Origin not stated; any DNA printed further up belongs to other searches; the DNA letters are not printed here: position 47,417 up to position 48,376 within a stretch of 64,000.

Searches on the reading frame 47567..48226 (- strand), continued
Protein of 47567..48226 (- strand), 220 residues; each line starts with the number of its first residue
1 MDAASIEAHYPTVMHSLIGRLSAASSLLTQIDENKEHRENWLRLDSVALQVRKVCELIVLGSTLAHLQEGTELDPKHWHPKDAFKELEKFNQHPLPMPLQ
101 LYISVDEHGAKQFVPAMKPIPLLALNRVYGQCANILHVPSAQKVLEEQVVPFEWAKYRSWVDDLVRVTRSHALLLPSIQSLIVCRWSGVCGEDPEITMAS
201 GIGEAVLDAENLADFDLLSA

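Call 34: search_protein_families(library=padloc, alignment_id=A2, max_evalue=0.1)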
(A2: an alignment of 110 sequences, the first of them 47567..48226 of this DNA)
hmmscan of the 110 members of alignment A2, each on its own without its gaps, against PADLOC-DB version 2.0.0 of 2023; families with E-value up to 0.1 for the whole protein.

A. member 1, window:47567-48226:- (220 aa): 0 families

B. families by the number of members that match (of 110 scanned): 7 families
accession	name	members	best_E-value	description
PDLC03436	REase_II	1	0.00043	Type II restriction enzyme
PDLC04474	PDC-M16A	1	0.0031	-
PDLC00379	SduA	1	0.0034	DUF4263 domain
PDLC00491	JetB1|JetB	1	0.017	DUF4194 domain; MukE-like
PDLC00203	HamC2|HamC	1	0.035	DUF3223 domain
PDLC04156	HEC-06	1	0.042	-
PDLC02645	DrmMI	1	0.053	DrmMI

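Call 35: search_dna_similar(query=window:47567-48226:-, collection=plasmids, mode=protein, max_evalue=0.001, max_rows=30)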
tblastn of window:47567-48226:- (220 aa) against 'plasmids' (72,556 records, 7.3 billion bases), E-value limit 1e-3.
No match.

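Call 36: search_dna_similar(query=window:47567-48226:-, collection=phages, mode=protein, max_evalue=0.001, max_rows=30)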
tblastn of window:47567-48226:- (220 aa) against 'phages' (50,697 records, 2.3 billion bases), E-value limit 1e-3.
No match.

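Call 37: find_homologous_proteins(query=A2, max_evalue=0.00001)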
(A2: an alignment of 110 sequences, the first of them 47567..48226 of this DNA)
Query A2 (110 sequences) (220 aa, profile of the alignment): 38 proteins with E <= 0.00001 among 8000 candidates.
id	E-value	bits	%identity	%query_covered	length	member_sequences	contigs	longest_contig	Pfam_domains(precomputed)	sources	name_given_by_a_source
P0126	5.9e-61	225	22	69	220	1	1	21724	-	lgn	-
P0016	7.1e-61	224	55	98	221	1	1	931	-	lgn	-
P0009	9.9e-61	224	60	98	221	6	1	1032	-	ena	-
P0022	1.3e-60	223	46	98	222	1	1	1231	-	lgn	-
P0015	3.4e-60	222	53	99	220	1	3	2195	-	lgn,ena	-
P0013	5.7e-60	221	55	98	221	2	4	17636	-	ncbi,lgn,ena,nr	ncbi:MAG: hypothetical protein H2048_08450 [Erythrobacter sp.]|nr:hypothetical protein [Erythrobacte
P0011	1.3e-59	220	59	99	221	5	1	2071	-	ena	-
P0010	1.9e-59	220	58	99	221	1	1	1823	-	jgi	jgi:hypothetical protein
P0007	3.5e-59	219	61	99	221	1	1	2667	-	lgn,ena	-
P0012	4.3e-59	218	57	98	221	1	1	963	-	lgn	-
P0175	6.6e-57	211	36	94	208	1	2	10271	-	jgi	jgi:hypothetical protein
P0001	7.2e-57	211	100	100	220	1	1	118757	-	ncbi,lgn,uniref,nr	ncbi:hypothetical protein [Allopontixanthobacter sp.]|uniref:hypothetical protein n=1 Tax=Allopontix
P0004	2.3e-56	209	68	100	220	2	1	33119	-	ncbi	-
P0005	4.3e-56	209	63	100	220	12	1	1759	-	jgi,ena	-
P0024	8.7e-56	208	42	93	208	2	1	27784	-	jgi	jgi:hypothetical protein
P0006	4.3e-54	202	62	100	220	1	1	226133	-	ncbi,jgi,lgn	jgi:hypothetical protein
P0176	6.8e-54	201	34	23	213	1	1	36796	-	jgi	jgi:hypothetical protein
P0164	6.3e-50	188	21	67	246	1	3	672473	-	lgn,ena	-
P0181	3.7e-49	186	22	81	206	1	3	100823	-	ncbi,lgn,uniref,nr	ncbi:hypothetical protein [uncultured Sphingomonas sp.]|uniref:hypothetical protein n=1 Tax=uncultur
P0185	1.3e-44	171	28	57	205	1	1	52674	-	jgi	jgi:hypothetical protein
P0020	7.6e-34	135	70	70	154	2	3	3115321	-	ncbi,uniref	ncbi:hypothetical protein [Qipengyuania sp.]|uniref:hypothetical protein n=1 Tax=Qipengyuania sp. Ta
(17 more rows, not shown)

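Call 39: find_encoding_contigs(protein=P0181, flank=6000, max_places=2)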
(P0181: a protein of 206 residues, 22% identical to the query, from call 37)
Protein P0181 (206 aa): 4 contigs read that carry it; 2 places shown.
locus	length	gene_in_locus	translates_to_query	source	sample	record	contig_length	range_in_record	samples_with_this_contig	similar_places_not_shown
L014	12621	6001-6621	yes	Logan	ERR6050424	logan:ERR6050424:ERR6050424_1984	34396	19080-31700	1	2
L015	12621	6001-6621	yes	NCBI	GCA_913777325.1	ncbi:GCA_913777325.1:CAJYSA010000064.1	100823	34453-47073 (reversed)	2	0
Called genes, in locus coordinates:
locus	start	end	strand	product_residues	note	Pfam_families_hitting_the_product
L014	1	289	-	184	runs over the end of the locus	-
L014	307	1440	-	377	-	PF05065:Phage_capsid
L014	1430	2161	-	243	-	PF04586:Peptidase_S78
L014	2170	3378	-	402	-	PF04860:Phage_portal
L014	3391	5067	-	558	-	PF03354:TerL_ATPase, PF20441:TerL_nuclease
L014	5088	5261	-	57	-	-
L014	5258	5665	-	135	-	-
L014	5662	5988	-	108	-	-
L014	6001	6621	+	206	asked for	-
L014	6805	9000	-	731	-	PF02012:BNR (faint)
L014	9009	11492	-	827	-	-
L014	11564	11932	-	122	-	PF01844:HNH, PF14279:HNH_5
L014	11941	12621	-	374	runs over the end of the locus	-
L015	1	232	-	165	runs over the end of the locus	PF24163:HCP (weak)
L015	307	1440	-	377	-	PF05065:Phage_capsid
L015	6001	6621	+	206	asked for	-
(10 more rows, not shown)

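Call 40: find_encoding_contigs(protein=P0164, flank=6000, max_places=2)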
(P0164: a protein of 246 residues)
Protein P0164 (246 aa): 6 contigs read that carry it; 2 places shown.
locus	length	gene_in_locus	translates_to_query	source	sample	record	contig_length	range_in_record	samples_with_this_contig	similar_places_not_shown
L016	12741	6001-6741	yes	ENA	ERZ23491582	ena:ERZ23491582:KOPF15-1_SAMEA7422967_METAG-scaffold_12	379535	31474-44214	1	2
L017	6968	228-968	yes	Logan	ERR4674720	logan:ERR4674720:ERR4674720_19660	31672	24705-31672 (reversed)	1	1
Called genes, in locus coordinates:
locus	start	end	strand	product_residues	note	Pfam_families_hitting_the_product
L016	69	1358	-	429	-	PF03349:Toluene_X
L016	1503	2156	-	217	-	PF02630:SCO1-SenC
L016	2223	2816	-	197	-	PF00583:Acetyltransf_1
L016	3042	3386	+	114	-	PF02962:CHMI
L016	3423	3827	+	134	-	PF27284:Aq_678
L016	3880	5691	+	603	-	PF13667:ThiC-associated, PF01964:ThiC_Rad_SAM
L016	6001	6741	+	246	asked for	-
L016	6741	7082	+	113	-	PF08274:Zn_Ribbon_YjdM, PF03831:YjdM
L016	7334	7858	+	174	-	-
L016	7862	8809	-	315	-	PF00892:EamA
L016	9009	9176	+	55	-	-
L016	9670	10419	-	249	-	PF02562:PhoH, PF13245:AAA_19 (weak), PF13604:AAA_30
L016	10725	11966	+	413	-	PF00291:PALP, PF13291:ACT_4 (faint)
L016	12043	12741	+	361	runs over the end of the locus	-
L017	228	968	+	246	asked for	-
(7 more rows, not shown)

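Call 41: find_encoding_contigs(protein=P0185, flank=6000, max_places=2)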
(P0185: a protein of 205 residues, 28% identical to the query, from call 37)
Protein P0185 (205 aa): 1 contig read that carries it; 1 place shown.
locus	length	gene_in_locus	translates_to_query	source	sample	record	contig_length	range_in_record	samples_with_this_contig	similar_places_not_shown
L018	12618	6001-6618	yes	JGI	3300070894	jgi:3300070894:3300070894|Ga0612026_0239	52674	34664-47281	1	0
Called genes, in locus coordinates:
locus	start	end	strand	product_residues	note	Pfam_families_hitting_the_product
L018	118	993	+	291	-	PF02653:BPD_transp_2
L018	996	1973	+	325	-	PF02653:BPD_transp_2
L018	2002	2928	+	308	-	PF05853:BKACE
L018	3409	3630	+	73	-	-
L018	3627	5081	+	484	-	-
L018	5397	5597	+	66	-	-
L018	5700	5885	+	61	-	-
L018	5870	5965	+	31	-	-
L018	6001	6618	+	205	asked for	-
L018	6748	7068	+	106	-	PF01797:Y1_Tnp (weak)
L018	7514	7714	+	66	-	-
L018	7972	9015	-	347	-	-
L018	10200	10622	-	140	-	-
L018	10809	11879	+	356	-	-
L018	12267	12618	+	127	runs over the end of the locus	-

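Call 43: search_solved_structures(query=A2, max_evalue=10, show_alignments=3)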
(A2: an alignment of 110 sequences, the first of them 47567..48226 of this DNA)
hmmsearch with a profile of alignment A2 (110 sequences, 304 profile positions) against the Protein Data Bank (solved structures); distinct sequences matched with E-value up to 10: 0.

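Call 44: search_protein_families(library=phrogs, alignment_id=A2, max_evalue=0.001)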
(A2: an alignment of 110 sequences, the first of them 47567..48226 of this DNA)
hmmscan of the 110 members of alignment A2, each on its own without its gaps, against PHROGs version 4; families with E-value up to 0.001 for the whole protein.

A. member 1, window:47567-48226:- (220 aa): 1 family
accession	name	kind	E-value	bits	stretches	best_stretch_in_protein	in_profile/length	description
phrog_13799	-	unknown function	6.8e-06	26.7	1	9-100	8-99/198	-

B. families by the number of members that match (of 110 scanned): 3 families
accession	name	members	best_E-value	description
phrog_13799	-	102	1e-45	-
phrog_824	-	1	5.3e-08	-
phrog_5702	-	1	8.6e-06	Holliday junction resolvase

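Call 45: search_protein_families(library=phrogs, proteins=[P0103, P0114, P0142, P0082, P0089, P0164, P0099], max_evalue=0.01)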
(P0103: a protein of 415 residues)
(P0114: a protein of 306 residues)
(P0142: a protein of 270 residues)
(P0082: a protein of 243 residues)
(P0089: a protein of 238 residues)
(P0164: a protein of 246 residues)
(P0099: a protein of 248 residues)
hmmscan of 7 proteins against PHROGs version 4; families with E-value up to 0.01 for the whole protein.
P0103 (415 aa): 4 families
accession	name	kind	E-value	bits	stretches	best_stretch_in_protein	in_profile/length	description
phrog_13799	-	unknown function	1.2e-32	114.1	1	216-393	8-178/198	-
phrog_824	-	unknown function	5.3e-08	34.1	1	64-178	136-240/265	-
phrog_5702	-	DNA, RNA and nucleotide metabolism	8.6e-06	26.7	1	67-103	29-65/70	Holliday junction resolvase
phrog_93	-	DNA, RNA and nucleotide metabolism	0.0031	17.2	1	68-110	405-447/613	endonuclease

P0114 (306 aa): 1 family
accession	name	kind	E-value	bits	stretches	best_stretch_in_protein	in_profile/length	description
phrog_13799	-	unknown function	3.8e-11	43.9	1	85-266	4-177/198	-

P0142 (270 aa): 1 family
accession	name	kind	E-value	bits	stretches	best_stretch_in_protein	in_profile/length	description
phrog_13799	-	unknown function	1.1e-20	75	1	102-247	39-176/198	-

P0082 (243 aa): 1 family
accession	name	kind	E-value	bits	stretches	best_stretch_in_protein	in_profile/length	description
phrog_13799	-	unknown function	6.6e-13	49.6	1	37-234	3-192/198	-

P0089 (238 aa): 1 family
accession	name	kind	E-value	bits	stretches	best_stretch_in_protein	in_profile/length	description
phrog_13799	-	unknown function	9e-12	45.9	1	31-212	7-184/198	-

P0164 (246 aa): 1 family
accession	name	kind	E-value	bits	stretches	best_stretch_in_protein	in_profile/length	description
phrog_13799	-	unknown function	7.8e-17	62.4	1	73-221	35-175/198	-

P0099 (248 aa): 1 family
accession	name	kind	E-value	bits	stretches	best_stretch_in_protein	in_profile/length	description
phrog_13799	-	unknown function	6.7e-10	39.8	1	19-151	8-132/198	-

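Call 46: search_protein_families(library=pfam, proteins=[P0103, P0114, P0142, P0082, P0089, P0164, P0099], max_evalue=0.1)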
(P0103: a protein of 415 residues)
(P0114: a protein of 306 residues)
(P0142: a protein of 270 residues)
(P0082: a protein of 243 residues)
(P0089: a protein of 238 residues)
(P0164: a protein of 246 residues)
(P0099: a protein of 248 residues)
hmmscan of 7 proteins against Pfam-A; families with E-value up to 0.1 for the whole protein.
P0103 (415 aa): 2 families
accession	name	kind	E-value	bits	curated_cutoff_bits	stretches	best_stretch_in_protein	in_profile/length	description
PF07688.17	KaiA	-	0.013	16.1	22.2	1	119-178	13-68/122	KaiA C-terminal domain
PF02589.21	LUD_dom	-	0.038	14.1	22.6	1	76-139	3-70/189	LUD domain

P0114 (306 aa): 0 families

P0142 (270 aa): 0 families

P0082 (243 aa): 0 families

P0089 (238 aa): 0 families

P0164 (246 aa): 1 family
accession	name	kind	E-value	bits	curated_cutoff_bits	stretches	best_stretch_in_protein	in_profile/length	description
PF22614.2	Slo-like_RCK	-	0.018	15.1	24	0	141-180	52-90/119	Calcium-activated potassium channel slowpoke-like RCK domain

P0099 (248 aa): 0 families

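Call 47: predict_structure(alignment_id=A2)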
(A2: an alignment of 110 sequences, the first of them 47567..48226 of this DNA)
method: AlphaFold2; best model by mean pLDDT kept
length: 220 residues; sequences in the alignment: 110
mean_pLDDT: 91.8   pTM: 0.89
mean pLDDT of the five models: 91.8, 91.5, 91.3, 91.3, 90.1
residues with pLDDT >= 90: 154; 70-90: 65; 50-70: 1; < 50: 0
segments of 3 or more residues with pLDDT < 50: none
pLDDT, mean of each block of 10 residues (from residue 1): 85 96 97 97 97 97 90 82 86 94 94 94 93 91 90 93 96 93 91 91 85 87
secondary structure, 60 per line:
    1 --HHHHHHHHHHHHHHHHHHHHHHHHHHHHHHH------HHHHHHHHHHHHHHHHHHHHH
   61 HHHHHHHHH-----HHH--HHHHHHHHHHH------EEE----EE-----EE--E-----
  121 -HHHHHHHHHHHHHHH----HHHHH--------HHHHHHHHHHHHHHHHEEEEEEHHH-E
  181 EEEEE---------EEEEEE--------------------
elements in order: H3-33 H40-69 H80-90 E97-99 H122-136 H141-145 H154-169 E170-175 E180-185 E195-200

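Call 51: fold_search(model_id=the predicted structure, library=pdb)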
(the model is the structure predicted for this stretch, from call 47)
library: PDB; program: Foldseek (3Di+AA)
matches with E <= 10: 244; with E <= 0.001: 0
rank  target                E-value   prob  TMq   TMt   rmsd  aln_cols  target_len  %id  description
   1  7bxo_G                3.7e-02  0.96  0.34  0.48   6.1       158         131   11  Crystal structure of the toxin-antitoxin with AMP-PNP (released 2020-09-30)
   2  6m6u_G                1.1e-01  0.97  0.38  0.58   7.7       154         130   12  Crystal structure the toxin-antitoxin MntA-HpeT mutant-D39ED41E (released 2020-09-30)
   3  7ae6_A                1.2e-01  0.44  0.25  0.32   8.5       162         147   10  Crystal structure of di-AMPylated HEPN(R102A) toxin (released 2020-12-30)
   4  6m6w_G                1.2e-01  0.94  0.35  0.54   8.9       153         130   12  Crystal structure the toxin-antitoxin MntA-HpeT mutant-Y104A (released 2020-09-30)
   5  6m6w_H                1.2e-01  0.89  0.33  0.50   9.0       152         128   13  Crystal structure the toxin-antitoxin MntA-HpeT mutant-Y104A (released 2020-09-30)
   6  7ae6_B                1.2e-01  0.44  0.23  0.30   8.5       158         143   11  Crystal structure of di-AMPylated HEPN(R102A) toxin (released 2020-12-30)
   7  5yep_B                2.5e-01  0.77  0.35  0.50   6.1       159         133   10  Crystal structure of SO_3166-SO_3165 from Shewanella oneidensis (released 2018-03-28)
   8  6m6u_H                2.7e-01  0.87  0.36  0.54   7.9       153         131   12  Crystal structure the toxin-antitoxin MntA-HpeT mutant-D39ED41E (released 2020-09-30)
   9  5yep_C                2.7e-01  0.77  0.33  0.50   9.0       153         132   12  Crystal structure of SO_3166-SO_3165 from Shewanella oneidensis (released 2018-03-28)
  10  6m6u_D                2.8e-01  0.80  0.34  0.50   8.9       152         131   12  Crystal structure the toxin-antitoxin MntA-HpeT mutant-D39ED41E (released 2020-09-30)
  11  7ae9_B                3.0e-01  0.28  0.23  0.30   8.2       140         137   11  Crystal structure of mono-AMPylated HEPN(R46E) toxin in complex with MNT antitoxin (released 2020-12-30)
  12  9qle                  3.2e-01  0.35  0.27  0.05   9.2       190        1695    9  Human myoferlin (1-1997) in complex with an MSP2N2 lipid nanodisc (15 mol% DOPS, 2 mol% PI(4,5)P2) (released 2025-06-04)
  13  8xdj_B                3.5e-01  0.80  0.35  0.53   6.6       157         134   12  Crystal structure of AMPylated HEPN toxin (released 2024-12-18)
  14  7bxo_F                4.2e-01  0.69  0.36  0.53   8.4       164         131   12  Crystal structure of the toxin-antitoxin with AMP-PNP (released 2020-09-30)
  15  7ae2_A                4.2e-01  0.23  0.25  0.31   8.7       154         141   12  Crystal structure of HEPN(H107A-Y109F) toxin in complex with MNT antitoxin (released 2020-12-30)
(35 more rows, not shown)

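Call 54: find_related_loci(query=A1, collection=metagenome_contigs, flank=4000)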
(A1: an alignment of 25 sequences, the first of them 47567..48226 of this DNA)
Query A1 (220 aa) in metagenome_contigs; peptide patterns used: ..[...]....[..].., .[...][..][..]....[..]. (x = any residue, [..] = any of these).
60 stretches matched a pattern; 10 encode a relative of the query (tblastn E <= 1e-3); 10 distinct loci.
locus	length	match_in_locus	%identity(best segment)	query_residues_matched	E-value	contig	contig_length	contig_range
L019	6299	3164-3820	64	1-219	3e-97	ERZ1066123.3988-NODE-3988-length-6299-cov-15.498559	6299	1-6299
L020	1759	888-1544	63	1-219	8e-102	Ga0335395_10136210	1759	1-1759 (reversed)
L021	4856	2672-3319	63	1-216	1e-94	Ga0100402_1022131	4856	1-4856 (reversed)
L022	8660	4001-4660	62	1-220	9e-93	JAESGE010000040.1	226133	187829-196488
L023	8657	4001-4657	48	1-218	2e-63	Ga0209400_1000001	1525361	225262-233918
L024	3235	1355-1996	45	6-219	2e-59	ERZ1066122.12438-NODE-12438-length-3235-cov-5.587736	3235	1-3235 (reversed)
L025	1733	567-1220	39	2-218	3e-58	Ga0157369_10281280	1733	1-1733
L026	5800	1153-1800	40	2-218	4e-55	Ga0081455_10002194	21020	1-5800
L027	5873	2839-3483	33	3-218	8e-39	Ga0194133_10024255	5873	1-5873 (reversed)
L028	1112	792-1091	38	3-101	2e-19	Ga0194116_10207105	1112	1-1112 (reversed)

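Call 55: find_related_loci(query=A1, collection=viral_contigs, flank=6000)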
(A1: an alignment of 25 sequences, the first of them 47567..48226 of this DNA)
Query A1 (220 aa) in viral_contigs; peptide patterns used: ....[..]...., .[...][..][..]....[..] (x = any residue, [..] = any of these).
5 stretches matched a pattern, but none encodes a relative of the query by tblastn (E <= 1e-3).

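Call 60: find_encoding_contigs(protein=P0126, flank=6000, max_places=2)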
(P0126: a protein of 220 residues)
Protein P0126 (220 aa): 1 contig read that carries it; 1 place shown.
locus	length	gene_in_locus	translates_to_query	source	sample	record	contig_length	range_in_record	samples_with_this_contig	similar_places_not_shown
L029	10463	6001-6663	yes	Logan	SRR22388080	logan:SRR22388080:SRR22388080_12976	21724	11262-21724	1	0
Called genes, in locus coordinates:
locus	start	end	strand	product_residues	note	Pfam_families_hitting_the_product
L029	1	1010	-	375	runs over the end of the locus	PF05065:Phage_capsid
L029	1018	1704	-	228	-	PF04586:Peptidase_S78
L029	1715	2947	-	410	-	PF04860:Phage_portal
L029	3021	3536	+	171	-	-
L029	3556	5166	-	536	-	PF03354:TerL_ATPase, PF20441:TerL_nuclease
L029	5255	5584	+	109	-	PF14338:Mrr_N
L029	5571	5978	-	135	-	-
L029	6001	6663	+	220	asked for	-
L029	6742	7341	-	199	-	PF01844:HNH, PF14279:HNH_5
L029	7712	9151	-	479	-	-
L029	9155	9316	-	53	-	-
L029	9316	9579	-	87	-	-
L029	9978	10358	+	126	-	PF01844:HNH, PF14279:HNH_5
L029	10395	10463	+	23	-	?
